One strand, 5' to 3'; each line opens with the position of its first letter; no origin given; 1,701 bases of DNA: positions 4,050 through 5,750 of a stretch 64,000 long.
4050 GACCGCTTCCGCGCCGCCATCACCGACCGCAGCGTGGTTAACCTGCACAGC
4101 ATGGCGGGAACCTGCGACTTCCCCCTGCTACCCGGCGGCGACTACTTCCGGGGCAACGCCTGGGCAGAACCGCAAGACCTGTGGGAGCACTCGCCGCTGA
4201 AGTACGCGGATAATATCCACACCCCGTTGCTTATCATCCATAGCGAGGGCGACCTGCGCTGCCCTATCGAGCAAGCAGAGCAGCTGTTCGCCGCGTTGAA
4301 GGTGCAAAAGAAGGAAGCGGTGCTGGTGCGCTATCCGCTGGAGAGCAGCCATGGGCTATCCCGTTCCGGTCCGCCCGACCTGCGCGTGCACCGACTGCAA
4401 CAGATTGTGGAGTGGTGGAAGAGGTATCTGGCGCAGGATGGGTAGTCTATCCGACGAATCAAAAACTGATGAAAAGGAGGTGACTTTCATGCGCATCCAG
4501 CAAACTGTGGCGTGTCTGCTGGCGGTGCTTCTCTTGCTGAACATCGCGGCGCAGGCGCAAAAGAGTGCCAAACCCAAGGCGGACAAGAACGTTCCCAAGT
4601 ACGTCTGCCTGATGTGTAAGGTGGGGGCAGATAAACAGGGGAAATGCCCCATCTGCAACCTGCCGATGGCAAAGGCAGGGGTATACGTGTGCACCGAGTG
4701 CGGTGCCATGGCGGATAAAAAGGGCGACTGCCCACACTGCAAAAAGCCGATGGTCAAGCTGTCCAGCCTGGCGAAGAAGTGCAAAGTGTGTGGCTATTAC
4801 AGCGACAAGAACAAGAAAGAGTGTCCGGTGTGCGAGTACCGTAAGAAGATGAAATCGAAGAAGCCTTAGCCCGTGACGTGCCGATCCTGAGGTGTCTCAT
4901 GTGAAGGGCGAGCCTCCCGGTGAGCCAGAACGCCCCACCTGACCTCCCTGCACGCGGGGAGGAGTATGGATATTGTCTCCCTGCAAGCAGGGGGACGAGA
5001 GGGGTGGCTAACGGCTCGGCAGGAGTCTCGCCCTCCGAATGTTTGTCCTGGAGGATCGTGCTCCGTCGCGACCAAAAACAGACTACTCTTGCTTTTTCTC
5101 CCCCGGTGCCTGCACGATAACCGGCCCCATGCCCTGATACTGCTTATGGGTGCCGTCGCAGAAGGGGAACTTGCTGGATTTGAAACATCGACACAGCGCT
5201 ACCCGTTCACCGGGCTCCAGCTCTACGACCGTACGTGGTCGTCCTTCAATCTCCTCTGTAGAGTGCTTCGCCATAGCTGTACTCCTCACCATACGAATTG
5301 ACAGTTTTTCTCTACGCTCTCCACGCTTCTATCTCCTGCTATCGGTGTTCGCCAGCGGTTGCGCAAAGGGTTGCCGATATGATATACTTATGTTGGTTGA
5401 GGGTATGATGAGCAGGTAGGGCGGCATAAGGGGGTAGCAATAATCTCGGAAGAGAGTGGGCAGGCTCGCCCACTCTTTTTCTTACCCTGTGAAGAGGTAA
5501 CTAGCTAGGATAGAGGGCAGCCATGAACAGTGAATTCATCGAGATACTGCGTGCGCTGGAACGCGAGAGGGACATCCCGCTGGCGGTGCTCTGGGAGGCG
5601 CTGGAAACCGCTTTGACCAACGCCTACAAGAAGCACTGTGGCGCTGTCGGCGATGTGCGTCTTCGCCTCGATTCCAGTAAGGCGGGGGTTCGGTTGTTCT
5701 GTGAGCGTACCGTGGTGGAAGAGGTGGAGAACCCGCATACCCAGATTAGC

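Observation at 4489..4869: Exported 126-aa protein made of three tandem Cys4 ribbon units (CxxC-x9-CPxC-x-PM)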

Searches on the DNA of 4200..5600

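Call 70: search_rna_families(source=window, start=4200, end=5600, threshold=evalue, max_evalue=1)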
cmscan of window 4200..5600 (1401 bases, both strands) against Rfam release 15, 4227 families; matches with E-value up to 1: 2.
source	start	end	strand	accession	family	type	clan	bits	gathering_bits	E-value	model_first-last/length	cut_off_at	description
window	4933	5004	-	RF01897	mir-188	Gene; miRNA;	-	22.8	72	0.12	1-84/84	no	mir-188 microRNA precursor family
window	4934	5004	-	RF04285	mir-660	Gene; miRNA;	-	21.7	73.3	0.14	1-76/76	no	mir-660 microRNA precursor family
